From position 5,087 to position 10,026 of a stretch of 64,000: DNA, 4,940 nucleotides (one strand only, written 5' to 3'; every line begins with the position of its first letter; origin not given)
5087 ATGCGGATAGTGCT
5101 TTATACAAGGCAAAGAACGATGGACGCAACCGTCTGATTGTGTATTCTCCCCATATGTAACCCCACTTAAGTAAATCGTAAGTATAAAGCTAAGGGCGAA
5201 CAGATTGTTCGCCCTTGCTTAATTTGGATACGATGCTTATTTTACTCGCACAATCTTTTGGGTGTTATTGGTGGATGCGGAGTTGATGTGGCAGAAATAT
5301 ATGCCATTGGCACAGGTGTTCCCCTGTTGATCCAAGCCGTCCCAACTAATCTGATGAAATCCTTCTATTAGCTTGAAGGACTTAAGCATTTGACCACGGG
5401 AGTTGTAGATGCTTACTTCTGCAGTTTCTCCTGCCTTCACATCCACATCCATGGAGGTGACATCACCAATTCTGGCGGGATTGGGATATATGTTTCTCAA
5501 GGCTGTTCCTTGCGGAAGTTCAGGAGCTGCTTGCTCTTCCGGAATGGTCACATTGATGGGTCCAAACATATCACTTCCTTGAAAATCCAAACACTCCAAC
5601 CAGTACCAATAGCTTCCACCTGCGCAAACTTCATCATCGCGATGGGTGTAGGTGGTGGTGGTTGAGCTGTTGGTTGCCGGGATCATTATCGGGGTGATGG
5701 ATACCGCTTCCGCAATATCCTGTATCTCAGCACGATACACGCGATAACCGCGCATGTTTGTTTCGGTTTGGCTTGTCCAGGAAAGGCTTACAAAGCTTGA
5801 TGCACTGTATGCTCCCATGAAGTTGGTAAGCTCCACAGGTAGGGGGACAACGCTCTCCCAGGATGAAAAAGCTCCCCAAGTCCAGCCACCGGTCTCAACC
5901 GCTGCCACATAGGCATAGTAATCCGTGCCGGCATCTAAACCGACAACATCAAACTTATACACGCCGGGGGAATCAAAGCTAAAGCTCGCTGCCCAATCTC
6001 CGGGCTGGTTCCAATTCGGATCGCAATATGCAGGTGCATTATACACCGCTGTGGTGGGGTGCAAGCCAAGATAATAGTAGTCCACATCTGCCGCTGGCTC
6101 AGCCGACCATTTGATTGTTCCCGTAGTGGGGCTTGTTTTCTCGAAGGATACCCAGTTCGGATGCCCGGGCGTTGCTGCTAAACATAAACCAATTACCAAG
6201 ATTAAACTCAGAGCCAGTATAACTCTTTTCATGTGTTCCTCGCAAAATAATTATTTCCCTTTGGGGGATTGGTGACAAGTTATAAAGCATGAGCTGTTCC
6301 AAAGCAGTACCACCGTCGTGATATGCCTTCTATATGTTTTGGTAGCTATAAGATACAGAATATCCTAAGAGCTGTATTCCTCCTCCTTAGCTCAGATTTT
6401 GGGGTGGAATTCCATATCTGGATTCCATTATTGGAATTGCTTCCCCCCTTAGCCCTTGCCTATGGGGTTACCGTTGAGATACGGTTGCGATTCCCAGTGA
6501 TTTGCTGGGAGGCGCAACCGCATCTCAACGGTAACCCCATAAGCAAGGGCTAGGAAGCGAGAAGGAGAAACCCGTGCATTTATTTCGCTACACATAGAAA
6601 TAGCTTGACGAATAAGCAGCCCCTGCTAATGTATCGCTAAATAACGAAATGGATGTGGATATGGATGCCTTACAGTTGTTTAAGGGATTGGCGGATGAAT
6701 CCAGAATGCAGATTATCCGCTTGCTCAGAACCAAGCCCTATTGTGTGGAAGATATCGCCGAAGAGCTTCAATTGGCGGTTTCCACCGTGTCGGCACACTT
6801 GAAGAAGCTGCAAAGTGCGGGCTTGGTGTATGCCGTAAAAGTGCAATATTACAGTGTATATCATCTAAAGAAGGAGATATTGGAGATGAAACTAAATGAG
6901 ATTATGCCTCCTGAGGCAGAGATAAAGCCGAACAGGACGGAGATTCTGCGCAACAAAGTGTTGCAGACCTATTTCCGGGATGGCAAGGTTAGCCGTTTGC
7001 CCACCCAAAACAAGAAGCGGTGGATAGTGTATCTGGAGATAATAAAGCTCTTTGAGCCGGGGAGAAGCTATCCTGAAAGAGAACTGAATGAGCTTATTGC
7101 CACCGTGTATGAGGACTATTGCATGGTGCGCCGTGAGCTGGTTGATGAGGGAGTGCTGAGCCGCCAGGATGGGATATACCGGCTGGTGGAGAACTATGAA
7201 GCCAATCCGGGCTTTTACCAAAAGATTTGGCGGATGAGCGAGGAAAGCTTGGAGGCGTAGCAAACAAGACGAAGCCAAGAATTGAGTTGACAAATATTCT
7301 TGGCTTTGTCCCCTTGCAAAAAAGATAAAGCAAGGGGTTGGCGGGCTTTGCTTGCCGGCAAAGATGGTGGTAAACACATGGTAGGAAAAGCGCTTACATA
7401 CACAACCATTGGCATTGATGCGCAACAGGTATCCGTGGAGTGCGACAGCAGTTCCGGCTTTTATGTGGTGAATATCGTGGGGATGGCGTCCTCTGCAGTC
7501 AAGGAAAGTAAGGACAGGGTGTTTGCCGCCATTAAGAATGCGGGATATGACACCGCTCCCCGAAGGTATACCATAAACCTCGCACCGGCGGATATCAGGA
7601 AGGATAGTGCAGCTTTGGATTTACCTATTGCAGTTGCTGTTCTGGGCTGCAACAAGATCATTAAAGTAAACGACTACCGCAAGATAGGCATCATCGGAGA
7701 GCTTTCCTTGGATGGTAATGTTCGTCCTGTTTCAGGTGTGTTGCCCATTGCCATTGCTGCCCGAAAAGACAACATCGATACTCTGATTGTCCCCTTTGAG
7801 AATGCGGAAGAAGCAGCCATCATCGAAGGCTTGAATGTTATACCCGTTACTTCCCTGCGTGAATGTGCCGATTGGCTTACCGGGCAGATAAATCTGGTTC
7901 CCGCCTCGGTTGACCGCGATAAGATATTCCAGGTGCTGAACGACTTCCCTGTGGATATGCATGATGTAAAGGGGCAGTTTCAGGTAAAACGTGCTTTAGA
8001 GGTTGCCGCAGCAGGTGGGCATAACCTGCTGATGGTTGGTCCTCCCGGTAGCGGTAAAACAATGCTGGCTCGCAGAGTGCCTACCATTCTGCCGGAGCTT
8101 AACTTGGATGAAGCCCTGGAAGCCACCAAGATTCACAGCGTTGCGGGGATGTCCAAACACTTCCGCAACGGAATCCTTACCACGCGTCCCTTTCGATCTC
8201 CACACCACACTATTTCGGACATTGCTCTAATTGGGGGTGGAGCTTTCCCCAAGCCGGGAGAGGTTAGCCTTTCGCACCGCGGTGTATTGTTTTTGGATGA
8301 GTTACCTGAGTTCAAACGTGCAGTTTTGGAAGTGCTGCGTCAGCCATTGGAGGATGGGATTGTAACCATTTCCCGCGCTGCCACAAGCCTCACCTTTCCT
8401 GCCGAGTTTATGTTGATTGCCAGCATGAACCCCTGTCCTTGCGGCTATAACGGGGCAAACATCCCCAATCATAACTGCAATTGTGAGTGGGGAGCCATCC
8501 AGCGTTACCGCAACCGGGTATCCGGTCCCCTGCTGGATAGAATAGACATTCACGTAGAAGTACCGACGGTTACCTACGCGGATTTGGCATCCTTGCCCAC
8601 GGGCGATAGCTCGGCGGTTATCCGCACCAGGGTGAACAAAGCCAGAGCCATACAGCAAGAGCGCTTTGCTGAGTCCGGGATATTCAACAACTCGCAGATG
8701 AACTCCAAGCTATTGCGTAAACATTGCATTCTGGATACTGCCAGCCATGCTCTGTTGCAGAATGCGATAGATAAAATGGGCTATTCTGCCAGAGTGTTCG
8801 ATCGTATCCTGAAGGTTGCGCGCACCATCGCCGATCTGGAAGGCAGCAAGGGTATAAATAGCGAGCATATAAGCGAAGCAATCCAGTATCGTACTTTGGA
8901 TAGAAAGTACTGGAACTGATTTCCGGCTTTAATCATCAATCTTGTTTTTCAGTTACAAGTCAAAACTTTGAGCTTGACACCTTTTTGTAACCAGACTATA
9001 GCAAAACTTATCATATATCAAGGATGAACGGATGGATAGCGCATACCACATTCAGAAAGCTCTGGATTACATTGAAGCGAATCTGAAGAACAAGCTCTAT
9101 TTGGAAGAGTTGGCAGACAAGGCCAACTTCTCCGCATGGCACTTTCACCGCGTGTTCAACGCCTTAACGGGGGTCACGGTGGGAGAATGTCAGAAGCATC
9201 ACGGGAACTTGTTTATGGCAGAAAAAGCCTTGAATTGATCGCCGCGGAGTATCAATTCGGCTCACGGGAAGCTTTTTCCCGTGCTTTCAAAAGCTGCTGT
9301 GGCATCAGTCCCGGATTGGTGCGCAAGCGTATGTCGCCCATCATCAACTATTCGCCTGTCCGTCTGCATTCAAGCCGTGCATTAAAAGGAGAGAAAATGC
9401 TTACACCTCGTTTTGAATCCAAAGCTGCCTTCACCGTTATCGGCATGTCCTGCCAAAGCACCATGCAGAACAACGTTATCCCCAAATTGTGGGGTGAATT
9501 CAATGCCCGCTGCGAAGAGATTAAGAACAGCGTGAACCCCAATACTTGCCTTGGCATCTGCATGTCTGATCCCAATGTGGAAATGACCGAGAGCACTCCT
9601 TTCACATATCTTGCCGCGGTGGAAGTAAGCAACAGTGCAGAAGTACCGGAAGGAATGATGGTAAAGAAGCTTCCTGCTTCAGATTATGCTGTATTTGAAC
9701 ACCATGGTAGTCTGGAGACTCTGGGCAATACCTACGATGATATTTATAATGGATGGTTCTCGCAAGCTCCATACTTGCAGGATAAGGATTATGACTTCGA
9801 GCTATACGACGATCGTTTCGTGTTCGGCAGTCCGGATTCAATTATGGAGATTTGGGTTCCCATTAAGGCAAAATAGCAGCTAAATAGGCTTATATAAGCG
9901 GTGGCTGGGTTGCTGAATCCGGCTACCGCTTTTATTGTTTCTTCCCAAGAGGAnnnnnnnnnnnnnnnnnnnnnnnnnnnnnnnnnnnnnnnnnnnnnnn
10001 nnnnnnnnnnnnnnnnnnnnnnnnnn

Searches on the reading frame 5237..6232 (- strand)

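Call 62: search_protein_families(library=pfam, proteins=[window:5237-6232:-], max_evalue=0.0001)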
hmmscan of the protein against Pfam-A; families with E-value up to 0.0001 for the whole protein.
window:5237-6232:- (331 aa): 3 families
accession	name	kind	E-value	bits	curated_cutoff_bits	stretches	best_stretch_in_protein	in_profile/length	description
PF00041.27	fn3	-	6.4e-08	33.1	25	1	24-118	2-75/84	Fibronectin type III domain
PF13860.13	FlgD_ig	-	6.7e-08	32.8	27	1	269-318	23-75/79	FlgD Ig-like domain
PF18962.6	Por_Secre_tail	-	2.8e-07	31.2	27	1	248-328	1-74/75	Secretion system C-terminal sorting domain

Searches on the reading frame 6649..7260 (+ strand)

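Call 62: search_protein_families(library=pfam, proteins=[window:6649-7260:+], max_evalue=0.0001)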
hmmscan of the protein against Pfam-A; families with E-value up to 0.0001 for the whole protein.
window:6649-7260:+ (203 aa): 6 families
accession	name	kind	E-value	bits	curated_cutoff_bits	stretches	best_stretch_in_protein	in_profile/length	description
PF09860.14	DUF2087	-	9.1e-21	74.2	22.4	1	114-178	2-68/69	Uncharacterized protein conserved in bacteria (DUF2087)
PF01022.26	HTH_5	-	5.9e-16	58.5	22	1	16-61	1-46/47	Bacterial regulatory protein, arsR family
PF12840.13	HTH_20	-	4e-09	36.7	27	1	14-60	1-48/51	Helix-turn-helix domain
PF13412.12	HTH_24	-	3e-06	27.2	21.9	1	16-60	2-47/48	Winged helix-turn-helix DNA-binding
PF01978.25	TrmB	-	3.1e-05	24.2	25.6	1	24-72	16-63/68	Sugar-specific transcriptional regulator TrmB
PF21476.4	PF0610-like_N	-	8.7e-05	23.1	33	0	19-53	3-37/50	PF0610-like, N-terminal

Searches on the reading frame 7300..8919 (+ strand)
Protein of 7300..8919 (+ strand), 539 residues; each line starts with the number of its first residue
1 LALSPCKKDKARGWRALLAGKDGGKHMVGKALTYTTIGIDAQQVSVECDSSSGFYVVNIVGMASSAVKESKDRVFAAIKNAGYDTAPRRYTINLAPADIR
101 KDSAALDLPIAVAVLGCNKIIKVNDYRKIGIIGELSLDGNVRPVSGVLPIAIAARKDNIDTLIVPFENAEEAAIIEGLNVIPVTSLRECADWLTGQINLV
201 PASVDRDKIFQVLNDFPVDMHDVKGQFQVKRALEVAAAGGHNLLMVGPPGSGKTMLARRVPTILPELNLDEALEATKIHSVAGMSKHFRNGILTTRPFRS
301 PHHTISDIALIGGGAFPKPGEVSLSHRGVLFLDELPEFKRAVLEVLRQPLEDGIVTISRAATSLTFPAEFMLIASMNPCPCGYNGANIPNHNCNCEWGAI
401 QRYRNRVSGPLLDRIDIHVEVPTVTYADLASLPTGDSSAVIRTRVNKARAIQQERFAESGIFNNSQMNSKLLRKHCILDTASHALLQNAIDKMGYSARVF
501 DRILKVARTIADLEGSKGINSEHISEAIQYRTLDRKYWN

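Call 62: search_protein_families(library=pfam, proteins=[window:7300-8919:+], max_evalue=0.0001)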
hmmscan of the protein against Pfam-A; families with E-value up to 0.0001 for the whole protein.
window:7300-8919:+ (539 aa): 7 families
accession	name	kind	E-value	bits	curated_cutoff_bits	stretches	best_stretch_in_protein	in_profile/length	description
PF01078.27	Mg_chelatase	-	4.6e-94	314.1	20.3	1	219-428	1-206/207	Magnesium chelatase, subunit ChlI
PF13541.12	ChlI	-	1.7e-40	138.1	27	1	46-168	1-121/121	Subunit ChlI of Mg-chelatase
PF13335.12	Mg_chelatase_C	-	1.3e-33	115.8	26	1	436-531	2-94/94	Magnesium chelatase, subunit ChlI C-terminal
PF07728.20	AAA_5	-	4.2e-10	40.2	22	1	242-383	1-126/139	AAA domain (dynein-related subfamily)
PF00493.29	MCM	-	1.5e-08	34.5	23.3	1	318-398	113-193/224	MCM P-loop domain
PF05362.19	Lon_C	-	1.9e-08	34.6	21.1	1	28-187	27-196/205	Lon protease (S16) C-terminal proteolytic domain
PF05496.18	RuvB_N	-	3.9e-05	23.9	27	0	218-259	4-52/159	Holliday junction DNA helicase RuvB P-loop domain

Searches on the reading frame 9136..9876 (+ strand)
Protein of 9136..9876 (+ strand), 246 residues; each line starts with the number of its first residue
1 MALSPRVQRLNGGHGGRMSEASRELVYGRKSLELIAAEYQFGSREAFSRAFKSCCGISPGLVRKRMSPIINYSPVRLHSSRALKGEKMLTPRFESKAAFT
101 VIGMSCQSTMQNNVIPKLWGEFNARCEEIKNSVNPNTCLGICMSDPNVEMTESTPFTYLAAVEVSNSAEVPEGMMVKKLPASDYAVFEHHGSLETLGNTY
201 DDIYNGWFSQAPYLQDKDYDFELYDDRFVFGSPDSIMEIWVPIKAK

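Call 62: search_protein_families(library=pfam, proteins=[window:9136-9876:+], max_evalue=0.0001)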
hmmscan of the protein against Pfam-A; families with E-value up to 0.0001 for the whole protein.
window:9136-9876:+ (246 aa): 3 families
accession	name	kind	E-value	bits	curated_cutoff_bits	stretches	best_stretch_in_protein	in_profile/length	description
PF06445.20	GyrI-like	-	5.4e-31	108.4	26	1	90-244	2-155/155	GyrI-like small molecule binding domain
PF14526.11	Cass2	-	5.9e-29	101.6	27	1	94-243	3-150/150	Integron-associated effector binding protein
PF12833.13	HTH_18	-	2.6e-08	34.5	33.6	1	17-65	32-80/80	Helix-turn-helix domain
